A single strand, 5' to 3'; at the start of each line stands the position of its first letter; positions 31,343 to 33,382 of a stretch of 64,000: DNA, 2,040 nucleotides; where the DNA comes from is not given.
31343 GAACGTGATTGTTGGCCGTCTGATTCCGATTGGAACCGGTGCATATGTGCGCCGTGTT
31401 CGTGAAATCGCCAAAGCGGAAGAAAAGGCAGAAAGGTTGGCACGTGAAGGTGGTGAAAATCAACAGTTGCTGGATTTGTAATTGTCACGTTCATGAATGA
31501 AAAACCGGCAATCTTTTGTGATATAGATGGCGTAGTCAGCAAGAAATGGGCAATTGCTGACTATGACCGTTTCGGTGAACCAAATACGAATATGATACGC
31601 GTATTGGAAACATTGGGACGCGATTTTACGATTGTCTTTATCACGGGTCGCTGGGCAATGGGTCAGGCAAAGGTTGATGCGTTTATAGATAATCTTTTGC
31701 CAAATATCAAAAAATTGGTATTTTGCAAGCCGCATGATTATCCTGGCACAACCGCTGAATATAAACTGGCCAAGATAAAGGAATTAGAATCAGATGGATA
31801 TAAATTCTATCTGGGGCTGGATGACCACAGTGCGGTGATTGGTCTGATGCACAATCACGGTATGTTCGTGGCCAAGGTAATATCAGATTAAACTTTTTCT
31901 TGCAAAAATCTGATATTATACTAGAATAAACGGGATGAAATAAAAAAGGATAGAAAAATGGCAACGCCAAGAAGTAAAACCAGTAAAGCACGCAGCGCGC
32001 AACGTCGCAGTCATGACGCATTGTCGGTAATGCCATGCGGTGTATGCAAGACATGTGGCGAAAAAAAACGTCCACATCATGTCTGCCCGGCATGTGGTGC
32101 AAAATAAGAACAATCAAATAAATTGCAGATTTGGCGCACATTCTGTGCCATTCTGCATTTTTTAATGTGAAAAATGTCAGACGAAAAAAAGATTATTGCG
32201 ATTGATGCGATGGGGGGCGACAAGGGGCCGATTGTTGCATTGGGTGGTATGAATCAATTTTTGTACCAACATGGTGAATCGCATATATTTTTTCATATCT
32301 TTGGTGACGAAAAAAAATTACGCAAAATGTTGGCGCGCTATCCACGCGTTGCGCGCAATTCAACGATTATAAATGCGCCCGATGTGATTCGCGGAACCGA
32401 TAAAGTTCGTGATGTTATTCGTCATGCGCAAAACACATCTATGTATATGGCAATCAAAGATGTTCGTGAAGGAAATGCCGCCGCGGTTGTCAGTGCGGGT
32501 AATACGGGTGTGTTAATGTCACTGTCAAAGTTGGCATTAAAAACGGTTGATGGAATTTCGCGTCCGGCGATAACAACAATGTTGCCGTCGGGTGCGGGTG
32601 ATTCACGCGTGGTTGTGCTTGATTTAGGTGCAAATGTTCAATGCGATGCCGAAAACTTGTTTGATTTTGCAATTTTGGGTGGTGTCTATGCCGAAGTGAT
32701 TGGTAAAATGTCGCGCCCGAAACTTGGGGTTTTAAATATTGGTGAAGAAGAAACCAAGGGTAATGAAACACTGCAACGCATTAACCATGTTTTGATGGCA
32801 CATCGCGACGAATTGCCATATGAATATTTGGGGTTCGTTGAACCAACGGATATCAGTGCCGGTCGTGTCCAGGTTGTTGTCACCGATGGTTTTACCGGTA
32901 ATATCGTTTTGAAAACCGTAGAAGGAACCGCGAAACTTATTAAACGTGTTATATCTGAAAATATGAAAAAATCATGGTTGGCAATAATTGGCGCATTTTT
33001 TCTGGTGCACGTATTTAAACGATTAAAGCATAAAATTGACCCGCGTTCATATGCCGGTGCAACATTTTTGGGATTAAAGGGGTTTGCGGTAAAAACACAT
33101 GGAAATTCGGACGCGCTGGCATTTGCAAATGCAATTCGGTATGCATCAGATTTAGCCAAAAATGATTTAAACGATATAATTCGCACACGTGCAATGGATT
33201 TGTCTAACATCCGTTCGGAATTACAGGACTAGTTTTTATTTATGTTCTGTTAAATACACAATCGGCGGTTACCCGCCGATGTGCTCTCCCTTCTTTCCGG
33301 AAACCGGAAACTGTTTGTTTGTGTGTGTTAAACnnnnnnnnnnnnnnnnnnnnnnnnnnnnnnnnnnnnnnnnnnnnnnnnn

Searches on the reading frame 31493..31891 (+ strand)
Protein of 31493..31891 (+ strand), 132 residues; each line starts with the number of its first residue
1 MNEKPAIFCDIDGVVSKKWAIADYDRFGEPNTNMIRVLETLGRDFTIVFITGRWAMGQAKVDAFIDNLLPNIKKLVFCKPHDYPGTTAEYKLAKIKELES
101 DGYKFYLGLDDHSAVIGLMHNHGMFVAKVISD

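Call 4: search_protein_families(library=pfam, proteins=[window:31493-31891:+], max_evalue=0.01)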
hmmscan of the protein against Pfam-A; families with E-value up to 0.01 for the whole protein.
window:31493-31891:+ (132 aa): 3 families
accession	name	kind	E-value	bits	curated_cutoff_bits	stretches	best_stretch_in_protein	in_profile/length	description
PF03767.20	Acid_phosphat_B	-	0.00015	21.8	27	1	43-105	135-198/230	HAD superfamily, subfamily IIIB (Acid phosphatase)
PF24694.1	LNS2_PITM1-3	-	0.0027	18.2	27.7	1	8-100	2-91/124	PITM 1-3, LNS2 domain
PF25109.1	HAD_PNKP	-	0.0031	18.1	27.6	1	6-129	3-138/143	Polynucleotide kinase PNKP phosphatase domain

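Call 9: search_protein_families(library=ncbifam, proteins=[window:31493-31891:+], max_evalue=0.1)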
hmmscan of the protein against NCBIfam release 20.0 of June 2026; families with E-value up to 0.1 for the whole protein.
window:31493-31891:+ (132 aa): 1 family
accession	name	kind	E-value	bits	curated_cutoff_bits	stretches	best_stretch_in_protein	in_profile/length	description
TIGR01675.1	plant-AP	equivalog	0.023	14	264.3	1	41-106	133-199/229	plant acid phosphatase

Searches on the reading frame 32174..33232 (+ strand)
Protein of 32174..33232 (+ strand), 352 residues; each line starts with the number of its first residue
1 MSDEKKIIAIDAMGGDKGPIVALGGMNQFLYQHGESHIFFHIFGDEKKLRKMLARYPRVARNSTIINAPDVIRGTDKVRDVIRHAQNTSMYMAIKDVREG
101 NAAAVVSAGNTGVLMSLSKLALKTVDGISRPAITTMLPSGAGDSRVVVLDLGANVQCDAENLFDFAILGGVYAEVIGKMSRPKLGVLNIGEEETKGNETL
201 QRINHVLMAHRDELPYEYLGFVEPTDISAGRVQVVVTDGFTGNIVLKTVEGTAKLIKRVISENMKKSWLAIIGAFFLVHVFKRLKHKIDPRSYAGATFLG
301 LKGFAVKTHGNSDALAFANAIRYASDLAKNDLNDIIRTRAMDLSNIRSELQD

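Call 4: search_protein_families(library=pfam, proteins=[window:32174-33232:+], max_evalue=0.01)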
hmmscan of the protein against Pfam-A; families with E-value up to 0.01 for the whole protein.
window:32174-33232:+ (352 aa): 1 family
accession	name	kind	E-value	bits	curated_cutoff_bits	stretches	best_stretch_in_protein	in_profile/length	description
PF02504.20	FA_synthesis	-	6.6e-94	315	29.1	1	8-332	3-321/324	Fatty acid synthesis protein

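Call 8: find_encoding_contigs(protein=window:32174-33232:+, flank=10000, max_places=10)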
Protein window:32174-33232:+ (352 aa): 5 contigs read that carry it; 2 places shown.
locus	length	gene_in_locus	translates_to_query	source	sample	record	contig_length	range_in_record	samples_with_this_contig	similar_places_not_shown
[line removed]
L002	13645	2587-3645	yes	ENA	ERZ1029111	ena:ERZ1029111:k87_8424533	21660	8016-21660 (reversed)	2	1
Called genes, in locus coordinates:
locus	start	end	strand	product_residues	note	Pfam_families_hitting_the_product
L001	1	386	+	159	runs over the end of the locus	PF00466:Ribosomal_L10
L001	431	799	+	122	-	PF16320:Ribosomal_L12_N, PF00542:Ribosomal_L12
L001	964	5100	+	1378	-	PF04563:RNA_pol_Rpb2_1, PF04561:RNA_pol_Rpb2_2, PF04565:RNA_pol_Rpb2_3, PF10385:RNA_pol_Rpb2_45, PF00562:RNA_pol_Rpb2_6, PF04560:RNA_pol_Rpb2_7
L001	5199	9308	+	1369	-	PF04997:RNA_pol_Rpb1_1, PF00623:RNA_pol_Rpb1_2, PF04983:RNA_pol_Rpb1_3, PF05000:RNA_pol_Rpb1_4, PF04998:RNA_pol_Rpb1_5, PF21668:RPOC_hybrid (faint)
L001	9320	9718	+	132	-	-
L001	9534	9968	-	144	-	-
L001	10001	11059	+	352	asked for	PF02504:FA_synthesis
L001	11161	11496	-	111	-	-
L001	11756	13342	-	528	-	PF13091:PLDc_2, PF00614:PLDc (weak)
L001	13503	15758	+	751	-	-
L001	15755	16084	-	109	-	-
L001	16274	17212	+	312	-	PF00195:Chal_sti_synt_N (weak), PF00108:Thiolase_N, PF08545:ACP_syn_III, PF08541:ACP_syn_III_C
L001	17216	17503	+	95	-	PF18291:HU-HIG (weak), PF00216:Bac_DNA_binding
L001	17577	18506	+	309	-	PF00056:Ldh_1_N, PF03435:Sacchrp_dh_NADP (faint), PF03807:F420_oxidored, PF02866:Ldh_1_C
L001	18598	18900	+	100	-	PF14542:Acetyltransf_CG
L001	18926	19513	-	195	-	PF00081:Sod_Fe_N, PF02777:Sod_Fe_C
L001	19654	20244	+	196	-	PF00462:Glutaredoxin (weak)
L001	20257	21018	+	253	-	PF02674:Colicin_V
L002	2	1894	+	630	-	?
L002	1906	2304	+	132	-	-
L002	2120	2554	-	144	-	-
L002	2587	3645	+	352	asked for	PF02504:FA_synthesis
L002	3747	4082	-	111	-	-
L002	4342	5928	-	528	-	PF13091:PLDc_2, PF00614:PLDc (weak)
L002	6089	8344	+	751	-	-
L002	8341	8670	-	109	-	-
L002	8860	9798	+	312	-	PF00195:Chal_sti_synt_N (weak), PF00108:Thiolase_N, PF08545:ACP_syn_III, PF08541:ACP_syn_III_C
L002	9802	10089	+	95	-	PF18291:HU-HIG (weak), PF00216:Bac_DNA_binding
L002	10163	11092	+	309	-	PF00056:Ldh_1_N, PF03435:Sacchrp_dh_NADP (faint), PF03807:F420_oxidored, PF02866:Ldh_1_C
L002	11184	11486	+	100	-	PF14542:Acetyltransf_CG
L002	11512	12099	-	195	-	PF00081:Sod_Fe_N, PF02777:Sod_Fe_C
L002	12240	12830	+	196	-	PF00462:Glutaredoxin (weak)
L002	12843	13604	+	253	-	PF02674:Colicin_V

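Call 10: find_homologous_proteins(query=window:32174-33232:+, max_evalue=1e-30)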
Query window:32174-33232:+ (352 aa): 7958 proteins with E <= 1e-30 among 8000 candidates; the best 120 are listed.
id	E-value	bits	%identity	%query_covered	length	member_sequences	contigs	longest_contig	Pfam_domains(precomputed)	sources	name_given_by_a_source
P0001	1.2e-226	769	100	100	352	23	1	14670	PF02504.21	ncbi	-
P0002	1.4e-218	743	96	100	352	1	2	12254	PF02504.21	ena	-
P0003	2.4e-205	699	90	100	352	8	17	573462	PF02504.21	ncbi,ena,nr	ncbi:MAG: phosphate acyltransferase PlsX [Alphaproteobacteria bacterium]|nr:phosphate acyltransferas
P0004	8.8e-204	694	89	99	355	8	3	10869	PF02504.21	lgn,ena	-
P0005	6.5e-203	691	89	100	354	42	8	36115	PF02504.21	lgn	-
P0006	4.0e-202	689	89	100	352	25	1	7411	PF02504.21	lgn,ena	-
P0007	4.5e-202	688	88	100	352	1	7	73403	PF02504.21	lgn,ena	-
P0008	2.0e-201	686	90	99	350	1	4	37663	PF02504.21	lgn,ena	-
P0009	3.1e-201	686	89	99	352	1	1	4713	PF02504.21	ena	-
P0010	5.7e-201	685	88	100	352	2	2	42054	PF02504.21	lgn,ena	-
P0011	6.3e-201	685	88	100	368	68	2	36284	PF02504.21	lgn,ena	-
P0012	3.8e-200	682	89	99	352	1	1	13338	PF02504.21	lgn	-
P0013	7.2e-200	681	88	99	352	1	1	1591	PF02504.21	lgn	-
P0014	1.1e-199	681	88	100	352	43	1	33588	PF02504.21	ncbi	-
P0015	2.0e-199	680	88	99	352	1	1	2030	PF02504.21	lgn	-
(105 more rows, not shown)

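Call 12: find_related_loci(query=A1, collection=genome_contigs, flank=10000)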
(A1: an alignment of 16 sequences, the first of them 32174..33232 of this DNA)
Query A1 (352 aa) in genome_contigs; peptide patterns used: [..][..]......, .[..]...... (x = any residue, [..] = any of these).
473 stretches matched a pattern; 446 encode a relative of the query (tblastn E <= 1e-3); the best 80 are kept; 80 distinct loci.
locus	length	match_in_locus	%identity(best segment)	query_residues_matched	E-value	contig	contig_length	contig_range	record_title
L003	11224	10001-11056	90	1-352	0e+0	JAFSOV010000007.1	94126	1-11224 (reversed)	MAG: Alphaproteobacteria bacterium isolate RGIG3338 Goat_Reticulum-6__c177342, whole genome shotgun sequence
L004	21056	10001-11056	89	1-352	0e+0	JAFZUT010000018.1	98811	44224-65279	MAG: Alphaproteobacteria bacterium isolate RGIG8116 Water_buffalos_Rumen-3__c1352727, whole genome shotgun sequence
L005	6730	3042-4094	90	1-351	0e+0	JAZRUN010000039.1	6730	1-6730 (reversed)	MAG: Candidatus Enterousia sp. isolate T1900045336_YK20190025.MAGScoT_cleanbin_000077 SGB_6611_k141_2525758, whole genom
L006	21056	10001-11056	89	1-352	0e+0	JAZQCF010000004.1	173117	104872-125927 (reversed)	MAG: Candidatus Enterousia sp. isolate T1900044638_TS20190104.MAGScoT_cleanbin_000062 SGB_1213_k141_917644, whole genome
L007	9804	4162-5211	89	1-350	0e+0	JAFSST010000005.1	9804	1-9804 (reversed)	MAG: Alphaproteobacteria bacterium isolate RGIG3440 Goat_Rumen.Co__c319920, whole genome shotgun sequence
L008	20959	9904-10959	89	1-351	0e+0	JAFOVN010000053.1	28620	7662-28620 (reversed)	MAG: Alphaproteobacteria bacterium isolate RGIG837 Dairy_cattle_Omasum.Co__c4773995, whole genome shotgun sequence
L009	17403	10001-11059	89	1-352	0e+0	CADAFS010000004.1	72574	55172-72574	MAG: uncultured proteobacterium isolate RUG13256 genome assembly, contig: RUG13256_asm_4, whole genome shotgun sequence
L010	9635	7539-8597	89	1-352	0e+0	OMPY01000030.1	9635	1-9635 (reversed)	uncultured proteobacterium isolate RUG774 genome assembly, contig: scaffold_3337, whole genome shotgun sequence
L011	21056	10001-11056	89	1-351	0e+0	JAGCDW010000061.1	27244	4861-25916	MAG: Alphaproteobacteria bacterium isolate RGIG9702 Yak_Omasum-2__c730273, whole genome shotgun sequence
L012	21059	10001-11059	89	1-352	0e+0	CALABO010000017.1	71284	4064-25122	MAG TPA_asm: uncultured proteobacterium isolate SRR6425765_bin.2_CONCOCT_v1.1_MAG genome assembly, contig: ERZ1767560.19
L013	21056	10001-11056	89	1-351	0e+0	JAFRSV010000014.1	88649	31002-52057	MAG: Alphaproteobacteria bacterium isolate RGIG2769 Goat_Omasum-5__c684769, whole genome shotgun sequence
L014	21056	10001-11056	88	1-352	0e+0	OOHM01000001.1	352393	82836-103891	uncultured proteobacterium isolate RUG585 genome assembly, contig: scaffold_6, whole genome shotgun sequence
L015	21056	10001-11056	89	1-352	0e+0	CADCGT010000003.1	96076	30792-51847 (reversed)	MAG: uncultured proteobacterium isolate RUG14636 genome assembly, contig: RUG14636_asm_3, whole genome shotgun sequence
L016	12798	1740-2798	88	1-352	0e+0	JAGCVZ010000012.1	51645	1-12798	MAG: Alphaproteobacteria bacterium isolate RGIG10173 Yak_Rumen-4__c1858873, whole genome shotgun sequence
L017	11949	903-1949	89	3-351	0e+0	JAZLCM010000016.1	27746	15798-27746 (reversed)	MAG: Candidatus Enterousia sp. isolate T1900045049_TC20190042.MAGScoT_cleanbin_000031 SGB_4517_k141_870327, whole genome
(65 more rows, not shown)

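Call 22: find_encoding_contigs(protein=P0002, flank=10000, max_places=3)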
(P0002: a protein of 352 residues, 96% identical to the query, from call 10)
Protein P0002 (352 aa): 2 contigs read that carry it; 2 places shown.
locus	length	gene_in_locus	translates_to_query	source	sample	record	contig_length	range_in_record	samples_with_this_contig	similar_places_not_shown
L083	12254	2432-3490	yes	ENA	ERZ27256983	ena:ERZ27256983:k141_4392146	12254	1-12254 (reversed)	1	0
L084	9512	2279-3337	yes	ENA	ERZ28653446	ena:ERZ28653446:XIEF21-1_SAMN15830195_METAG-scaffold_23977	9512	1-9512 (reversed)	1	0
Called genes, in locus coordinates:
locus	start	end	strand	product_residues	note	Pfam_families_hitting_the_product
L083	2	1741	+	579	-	?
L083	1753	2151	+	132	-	-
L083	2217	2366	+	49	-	PF01783:Ribosomal_L32p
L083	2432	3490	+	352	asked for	PF02504:FA_synthesis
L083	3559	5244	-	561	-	-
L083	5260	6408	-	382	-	-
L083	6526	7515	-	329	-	-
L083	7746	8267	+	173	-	-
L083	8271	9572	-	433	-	PF01136:Peptidase_U32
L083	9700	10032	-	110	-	-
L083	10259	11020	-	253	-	PF02674:Colicin_V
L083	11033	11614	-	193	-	PF00462:Glutaredoxin (weak)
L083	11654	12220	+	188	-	PF00081:Sod_Fe_N, PF02777:Sod_Fe_C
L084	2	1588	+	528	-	?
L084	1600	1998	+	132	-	-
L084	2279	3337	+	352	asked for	PF02504:FA_synthesis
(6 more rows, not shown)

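Call 69: search_protein_families(library=pfam, alignment_id=A5, max_evalue=0.00001)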
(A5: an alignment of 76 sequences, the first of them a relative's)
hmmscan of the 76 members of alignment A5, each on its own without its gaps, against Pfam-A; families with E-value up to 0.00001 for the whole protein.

A. member 1, L080:15166-15711:- (182 aa): 1 family
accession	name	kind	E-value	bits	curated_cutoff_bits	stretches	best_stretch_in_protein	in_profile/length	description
PF02381.23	MraZ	-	4e-22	78.4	23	2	112-170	1-60/72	MraZ protein, putative antitoxin-like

B. families by the number of members that match (of 76 scanned): 83 families (the first 25 are shown)
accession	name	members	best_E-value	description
PF04055.27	Radical_SAM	2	1.6e-26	Radical SAM superfamily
PF13597.11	NRDD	1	1.4e-170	Anaerobic ribonucleoside-triphosphate reductase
PF00521.26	DNA_topoisoIV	1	1.3e-139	DNA gyrase/topoisomerase IV, subunit A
PF05649.18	Peptidase_M13_N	1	3.9e-99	Peptidase family M13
PF13406.11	SLT_2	1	9.2e-88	Transglycosylase SLT domain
PF13561.12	adh_short_C2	1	3e-86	Enoyl-(Acyl carrier protein) reductase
PF00575.29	S1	1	2.2e-81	S1 RNA binding domain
PF01136.24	Peptidase_U32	1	5.9e-79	Peptidase family U32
PF01855.24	POR_N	1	3.4e-76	Pyruvate flavodoxin/ferredoxin oxidoreductase, thiamine diP-bdg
PF00118.29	Cpn60_TCP1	1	7.6e-74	TCP-1/cpn60 chaperonin family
PF01790.23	LGT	1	4.3e-69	Prolipoprotein diacylglyceryl transferase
PF01555.25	N6_N4_Mtase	1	3e-65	DNA methylase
PF01431.27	Peptidase_M13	1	4.4e-63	Peptidase family M13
PF00478.31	IMPDH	1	1.5e-57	IMP dehydrogenase / GMP reductase domain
PF01370.27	Epimerase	1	1.4e-46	NAD dependent epimerase/dehydratase family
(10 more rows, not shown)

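Call 70: search_protein_families(library=phrogs, alignment_id=A5, max_evalue=1e-8)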
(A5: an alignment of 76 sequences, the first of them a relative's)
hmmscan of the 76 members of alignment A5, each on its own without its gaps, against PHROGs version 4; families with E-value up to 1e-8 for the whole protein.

A. member 1, L080:15166-15711:- (182 aa): 0 families

B. families by the number of members that match (of 76 scanned): 33 families (the first 25 are shown)
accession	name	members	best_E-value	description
phrog_16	-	2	2.9e-48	DNA helicase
phrog_5725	-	1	8.6e-165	chaperonin groEL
phrog_551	-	1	5.1e-124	DNA topoisomerase II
phrog_12316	-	1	1.1e-117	ATPase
phrog_2895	-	1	9.5e-102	-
phrog_28877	-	1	2.9e-100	DNA topoisomerase II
phrog_9582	-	1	8.6e-98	dehydrogenase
phrog_487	-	1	6.9e-80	NrdD-like anaerobic ribonucleotide reductase large subunit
phrog_67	-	1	9e-74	DNA methyltransferase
phrog_540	-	1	4.7e-60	nucleotide-sugar epimerase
phrog_2644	-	1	1.2e-45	glycosyltransferase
phrog_498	-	1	9.6e-33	DNA methyltransferase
phrog_3008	-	1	1.6e-24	DNA methyltransferase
phrog_669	-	1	1.9e-23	endolysin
phrog_20354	-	1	2.6e-21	DNA topoisomerase II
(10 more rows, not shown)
